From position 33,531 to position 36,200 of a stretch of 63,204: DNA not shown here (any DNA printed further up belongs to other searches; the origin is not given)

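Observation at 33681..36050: Ketosynthase fused to a PocR sensor and a degenerate GGDEF domain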

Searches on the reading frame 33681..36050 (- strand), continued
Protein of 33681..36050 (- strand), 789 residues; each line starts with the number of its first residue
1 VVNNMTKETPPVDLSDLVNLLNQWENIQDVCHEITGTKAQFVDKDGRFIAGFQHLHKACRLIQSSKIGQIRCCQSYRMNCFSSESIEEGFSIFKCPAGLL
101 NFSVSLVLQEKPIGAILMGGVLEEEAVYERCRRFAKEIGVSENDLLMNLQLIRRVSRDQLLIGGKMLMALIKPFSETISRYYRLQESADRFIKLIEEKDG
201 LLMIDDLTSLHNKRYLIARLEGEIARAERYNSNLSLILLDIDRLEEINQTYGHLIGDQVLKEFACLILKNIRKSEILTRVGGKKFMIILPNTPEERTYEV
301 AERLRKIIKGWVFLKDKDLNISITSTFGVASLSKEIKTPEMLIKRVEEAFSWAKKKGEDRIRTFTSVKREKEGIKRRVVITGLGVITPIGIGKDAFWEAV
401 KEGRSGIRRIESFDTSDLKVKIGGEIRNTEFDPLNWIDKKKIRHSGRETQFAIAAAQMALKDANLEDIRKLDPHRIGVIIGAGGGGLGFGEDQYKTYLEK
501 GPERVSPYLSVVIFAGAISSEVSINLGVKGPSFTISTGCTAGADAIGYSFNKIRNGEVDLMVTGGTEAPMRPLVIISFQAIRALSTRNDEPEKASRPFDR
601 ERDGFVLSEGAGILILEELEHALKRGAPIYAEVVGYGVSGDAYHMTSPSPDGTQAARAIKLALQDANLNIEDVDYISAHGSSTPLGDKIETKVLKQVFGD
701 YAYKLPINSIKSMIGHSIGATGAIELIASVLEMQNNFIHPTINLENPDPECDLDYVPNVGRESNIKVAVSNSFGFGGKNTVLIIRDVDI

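Call 34: find_encoding_contigs(protein=P0016, flank=8000, max_places=2)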
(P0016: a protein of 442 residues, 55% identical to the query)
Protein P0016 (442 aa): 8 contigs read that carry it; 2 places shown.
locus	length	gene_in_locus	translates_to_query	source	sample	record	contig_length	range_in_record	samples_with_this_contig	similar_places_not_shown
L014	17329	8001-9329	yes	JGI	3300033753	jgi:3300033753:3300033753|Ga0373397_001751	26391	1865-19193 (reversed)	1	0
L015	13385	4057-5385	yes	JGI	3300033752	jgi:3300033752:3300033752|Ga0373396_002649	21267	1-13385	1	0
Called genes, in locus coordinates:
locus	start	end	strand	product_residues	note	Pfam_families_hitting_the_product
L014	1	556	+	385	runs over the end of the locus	PF13180:PDZ_2, PF05362:Lon_C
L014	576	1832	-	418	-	PF05636:HIGH_NTase1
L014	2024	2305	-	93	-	-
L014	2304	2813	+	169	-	PF02620:YceD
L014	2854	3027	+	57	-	PF01783:Ribosomal_L32p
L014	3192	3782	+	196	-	-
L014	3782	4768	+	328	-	PF02504:FA_synthesis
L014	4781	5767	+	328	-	PF00108:Thiolase_N, PF08545:ACP_syn_III, PF08541:ACP_syn_III_C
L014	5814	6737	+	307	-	PF00698:Acyl_transf_1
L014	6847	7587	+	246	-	PF00106:adh_short, PF08659:KR, PF13561:adh_short_C2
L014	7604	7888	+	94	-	PF00550:PP-binding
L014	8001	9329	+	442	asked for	PF00109:ketoacyl-synt, PF02801:Ketoacyl-synt_C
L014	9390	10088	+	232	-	PF22935:RM44_endonuclase (faint), PF14622:Ribonucleas_3_3, PF00636:Ribonuclease_3, PF22892:DSRM_MRPL44 (weak), PF00035:dsrm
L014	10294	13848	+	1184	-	PF02463:SMC_N, PF13304:AAA_21 (weak), PF13476:AAA_23, PF06470:SMC_hinge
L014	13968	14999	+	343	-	PF13401:AAA_22 (faint), PF02881:SRP54_N, PF13604:AAA_30 (weak), PF00448:SRP54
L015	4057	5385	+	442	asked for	PF00109:ketoacyl-synt, PF02801:Ketoacyl-synt_C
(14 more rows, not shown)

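Call 41: search_protein_families(library=pfam, proteins=[P0015], max_evalue=0.001)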
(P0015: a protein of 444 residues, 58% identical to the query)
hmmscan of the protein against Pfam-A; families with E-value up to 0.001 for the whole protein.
P0015 (444 aa): 3 families
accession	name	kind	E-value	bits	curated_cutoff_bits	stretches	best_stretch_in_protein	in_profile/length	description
PF00109.32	ketoacyl-synt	-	1.5e-55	189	20.8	1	9-253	2-252/252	Beta-ketoacyl synthase, N-terminal domain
PF02801.28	Ketoacyl-synt_C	-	6.2e-39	133.1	20.8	1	261-376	1-119/119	Beta-ketoacyl synthase, C-terminal domain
PF00108.29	Thiolase_N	-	0.00029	20.8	26.4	0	148-197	62-113/260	Thiolase, N-terminal domain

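Call 44: list_cluster_members(proteins=[P0018, P0001, P0121, P0124, P0126, P0127, P0130, P0204, P0179, P0021])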
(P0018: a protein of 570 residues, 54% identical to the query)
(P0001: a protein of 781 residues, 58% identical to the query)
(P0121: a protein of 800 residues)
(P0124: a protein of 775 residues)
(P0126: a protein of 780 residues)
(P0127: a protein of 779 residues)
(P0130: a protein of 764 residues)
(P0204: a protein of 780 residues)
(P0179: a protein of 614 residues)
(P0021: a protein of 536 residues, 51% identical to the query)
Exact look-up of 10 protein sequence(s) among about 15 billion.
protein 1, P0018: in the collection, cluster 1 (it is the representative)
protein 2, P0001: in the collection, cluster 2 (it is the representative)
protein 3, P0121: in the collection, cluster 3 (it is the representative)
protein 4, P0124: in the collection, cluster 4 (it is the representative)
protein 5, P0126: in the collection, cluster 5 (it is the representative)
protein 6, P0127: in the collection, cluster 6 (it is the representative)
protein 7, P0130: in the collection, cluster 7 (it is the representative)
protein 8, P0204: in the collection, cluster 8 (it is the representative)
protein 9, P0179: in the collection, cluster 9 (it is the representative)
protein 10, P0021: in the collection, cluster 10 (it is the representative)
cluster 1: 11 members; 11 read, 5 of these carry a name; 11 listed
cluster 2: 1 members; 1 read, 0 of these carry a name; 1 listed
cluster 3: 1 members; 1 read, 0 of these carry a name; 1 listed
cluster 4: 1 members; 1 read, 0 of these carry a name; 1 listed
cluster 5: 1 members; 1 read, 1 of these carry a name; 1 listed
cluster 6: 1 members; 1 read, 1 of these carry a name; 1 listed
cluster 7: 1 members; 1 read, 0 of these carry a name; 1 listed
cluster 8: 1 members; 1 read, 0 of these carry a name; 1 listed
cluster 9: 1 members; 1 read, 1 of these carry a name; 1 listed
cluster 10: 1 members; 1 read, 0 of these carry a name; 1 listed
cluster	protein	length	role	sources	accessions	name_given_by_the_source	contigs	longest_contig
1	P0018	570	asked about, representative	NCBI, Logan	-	-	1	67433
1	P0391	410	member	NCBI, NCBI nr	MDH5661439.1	MAG: beta-ketoacyl-ACP synthase II [Elusimicrobiota bacterium] | beta-ketoacyl-ACP synthase II [Elusimicrobiota bacterium]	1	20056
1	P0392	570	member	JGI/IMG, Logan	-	3-oxoacyl-[acyl-carrier-protein] synthase II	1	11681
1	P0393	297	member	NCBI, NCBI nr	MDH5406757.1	MAG: beta-ketoacyl-ACP synthase II, partial [Candidatus Aminicenantes bacterium] | beta-ketoacyl-ACP synthase II [Candidatus Aminicenantes bacterium]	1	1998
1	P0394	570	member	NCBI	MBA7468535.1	hypothetical protein ES707_03786 [subsurface metagenome]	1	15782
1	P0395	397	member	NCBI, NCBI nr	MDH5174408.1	MAG: beta-ketoacyl-ACP synthase II, partial [Elusimicrobiota bacterium] | beta-ketoacyl-ACP synthase II [Elusimicrobiota bacterium]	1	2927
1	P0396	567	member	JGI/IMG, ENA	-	-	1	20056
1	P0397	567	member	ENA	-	-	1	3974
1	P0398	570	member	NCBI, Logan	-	-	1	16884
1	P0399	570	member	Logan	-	-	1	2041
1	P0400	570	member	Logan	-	-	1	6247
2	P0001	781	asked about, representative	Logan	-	-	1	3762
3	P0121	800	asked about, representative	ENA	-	-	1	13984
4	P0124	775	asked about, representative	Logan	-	-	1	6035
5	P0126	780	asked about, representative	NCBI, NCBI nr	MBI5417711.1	beta-ketoacyl-ACP synthase II [Candidatus Poribacteria bacterium]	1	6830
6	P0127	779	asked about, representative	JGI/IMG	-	3-oxoacyl-[acyl-carrier-protein] synthase II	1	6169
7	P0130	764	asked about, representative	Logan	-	-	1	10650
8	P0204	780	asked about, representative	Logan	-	-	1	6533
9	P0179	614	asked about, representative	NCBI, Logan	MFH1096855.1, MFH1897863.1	MAG: beta-ketoacyl-ACP synthase II [Candidatus Desantisbacteria bacterium]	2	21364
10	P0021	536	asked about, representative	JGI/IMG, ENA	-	-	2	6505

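Call 58: predict_structure(alignment_id=A1)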
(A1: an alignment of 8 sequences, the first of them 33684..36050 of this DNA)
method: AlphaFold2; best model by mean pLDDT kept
length: 789 residues; sequences in the alignment: 8
mean_pLDDT: 67.0   pTM: 0.34
mean pLDDT of the five models: 67.0, 63.0, 61.0, 57.1, 54.7
residues with pLDDT >= 90: 86; 70-90: 353; 50-70: 133; < 50: 217
segments of 3 or more residues with pLDDT < 50: 1-13, 188-201, 366-375, 386-431, 484-496, 504-516, 537-539, 567-611, 634-649, 681-686, 711-724, 748-761, 774-778, 787-789
pLDDT, mean of each block of 10 residues (from residue 1): 30 59 85 87 85 83 86 91 88 89 85 87 84 85 86 88 85 78 55 39 72 86 87 92 85 84 94 89 91 88 92 86 92 83 90 81 57 51 53 38 31 30 31 62 60 77 76 79 44 49 40 44 76 60 68 82 60 31 27 32 30 76 73 41 35 71 79 72 48 78 68 36 51 58 52 44 68 48 56
secondary structure, 60 per line:
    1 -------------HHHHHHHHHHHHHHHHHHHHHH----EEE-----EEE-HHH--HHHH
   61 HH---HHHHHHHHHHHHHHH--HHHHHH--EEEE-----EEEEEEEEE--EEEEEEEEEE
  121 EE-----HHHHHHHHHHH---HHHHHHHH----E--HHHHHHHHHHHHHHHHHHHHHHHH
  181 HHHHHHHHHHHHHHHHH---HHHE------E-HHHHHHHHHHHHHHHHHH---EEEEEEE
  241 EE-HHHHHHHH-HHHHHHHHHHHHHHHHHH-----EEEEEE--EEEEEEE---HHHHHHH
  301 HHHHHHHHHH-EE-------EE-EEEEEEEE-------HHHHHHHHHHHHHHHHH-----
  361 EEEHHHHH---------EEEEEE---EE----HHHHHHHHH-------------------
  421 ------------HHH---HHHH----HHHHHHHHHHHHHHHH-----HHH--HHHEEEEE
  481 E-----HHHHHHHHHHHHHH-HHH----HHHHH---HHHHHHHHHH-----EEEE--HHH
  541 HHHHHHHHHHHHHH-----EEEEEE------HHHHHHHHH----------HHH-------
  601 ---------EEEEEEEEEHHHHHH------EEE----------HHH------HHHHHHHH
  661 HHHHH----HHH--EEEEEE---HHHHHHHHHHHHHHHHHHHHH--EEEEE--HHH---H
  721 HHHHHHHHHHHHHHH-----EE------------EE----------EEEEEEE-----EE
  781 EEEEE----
elements in order (helices of 4 or more, strands of 3 or more residues): H14-35 E40-42 E48-50 H57-62 H66-80 H83-88 E91-94 E100-108 E111-122 H128-138 H142-149 H157-197 H213-230 E234-242 H244-251 H253-270 E276-281 E284-290 H294-310 E324-331 H339-355 E361-363 H364-368 E378-383 H393-401 H439-442 H447-462 E476-481 H487-500 H509-513 H517-526 E532-535 H538-554 E560-565 H572-580 E610-618 H619-624 E631-633 H653-665 E675-680 H684-704 E707-711 H720-735 E767-773 E779-785

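Call 70: fold_search(model_id=the predicted structure, library=pdb)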
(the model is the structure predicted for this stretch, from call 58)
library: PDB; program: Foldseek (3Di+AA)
matches with E <= 10: 1610; with E <= 0.001: 710
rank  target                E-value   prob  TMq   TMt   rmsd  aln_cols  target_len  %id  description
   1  1j3n_A                1.5e-29  1.00  0.25  0.44  17.2       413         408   51  Crystal Structure of 3-oxoacyl-(acyl-carrier protein) Synthase II from Thermus thermophilus HB8 (released 2003-03-11)
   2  5sxo                  4.8e-29  1.00  0.25  0.43  17.4       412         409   48  1.35 angstrom resolution crystal structure of beta-ketoacyl-ACP synthase II (FabF) from Listeria monocytogenes (released 2016-11-02)
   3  1e5m                  7.9e-29  1.00  0.25  0.44  17.3       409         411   50  Beta ketoacyl acyl carrier protein synthase II (KASII) from Synechocystis sp. (released 2001-01-16)
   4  4ls8_A                1.4e-28  1.00  0.25  0.43  17.4       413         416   47  Crystal structure of Bacillus subtilis beta-ketoacyl-ACP synthase II (FabF) in a covalent complex with cerulenin (released 2014-04-02)
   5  4ls8_B                1.6e-28  1.00  0.25  0.43  17.4       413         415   47  Crystal structure of Bacillus subtilis beta-ketoacyl-ACP synthase II (FabF) in a covalent complex with cerulenin (released 2014-04-02)
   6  8qer_B                3.9e-28  1.00  0.25  0.43  17.3       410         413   48  Pseudomonas aeruginosa FabF C164A in complex with 4-(1H-pyrazole-3-carbonylamino)pentanoic acid (released 2024-01-10)
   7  3o04                  5.8e-28  1.00  0.24  0.42  17.5       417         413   48  Crystal structure of the beta-keto-acyl carrier protein synthase II (lmo2201) from Listeria monocytogenes (released 2010-08-04)
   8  4ls7_B                7.2e-28  1.00  0.25  0.43  17.4       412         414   47  Crystal structure of Bacillus subtilis beta-ketoacyl-ACP synthase II (FabF) in a non-covalent complex with cerulenin (released 2014-04-02)
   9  4b7v_A                9.5e-28  1.00  0.25  0.43  17.4       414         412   48  Structure of wild type Pseudomonas aeruginosa FabF (KASII) (released 2013-09-04)
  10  4ls5_A                1.1e-27  1.00  0.25  0.43  17.4       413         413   47  Crystal structure of beta-ketoacyl-ACP synthase II (FabF) from Bacillus subtilis (released 2014-04-02)
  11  4b7v_B                1.2e-27  1.00  0.24  0.42  17.4       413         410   48  Structure of wild type Pseudomonas aeruginosa FabF (KASII) (released 2013-09-04)
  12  4ls6_B                1.2e-27  1.00  0.24  0.42  17.4       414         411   47  Crystal structure of beta-ketoacyl-ACP synthase II (FabF) I108F mutant from Bacillus subtilis (released 2014-04-02)
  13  4jb6_A                1.2e-27  1.00  0.25  0.43  17.4       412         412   48  Structure of Pseudomonas aeruginosa FabF mutant C164Q (released 2014-03-05)
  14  4ls5_B                1.4e-27  1.00  0.24  0.42  17.4       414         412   47  Crystal structure of beta-ketoacyl-ACP synthase II (FabF) from Bacillus subtilis (released 2014-04-02)
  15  8r1v_A                2.2e-27  1.00  0.25  0.43  17.4       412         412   47  Pseudomonas aeruginosa FabF C164A in complex with N-(1,5-dimethyl-3-oxo-2-phenyl-2,3-dihydro-1H-pyrazol-4-yl)-2-(4-met (released 2024-03-06)
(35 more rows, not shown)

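Call 78: find_encoding_contigs(protein=P0015, flank=5000, max_places=2)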
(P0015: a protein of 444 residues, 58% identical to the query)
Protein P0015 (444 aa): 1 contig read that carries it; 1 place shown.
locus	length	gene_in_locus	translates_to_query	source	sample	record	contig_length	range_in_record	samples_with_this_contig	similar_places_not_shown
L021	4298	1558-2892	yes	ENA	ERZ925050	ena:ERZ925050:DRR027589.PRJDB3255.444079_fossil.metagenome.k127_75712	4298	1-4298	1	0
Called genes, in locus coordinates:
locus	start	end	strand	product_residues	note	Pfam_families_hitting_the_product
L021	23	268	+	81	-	-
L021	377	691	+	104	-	PF01909:NTP_transf_2, PF18765:Polbeta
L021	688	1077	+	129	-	PF05168:HEPN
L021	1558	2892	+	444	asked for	PF00109:ketoacyl-synt, PF02801:Ketoacyl-synt_C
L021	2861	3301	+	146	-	PF10604:Polyketide_cyc2, PF03364:Polyketide_cyc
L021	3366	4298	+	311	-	?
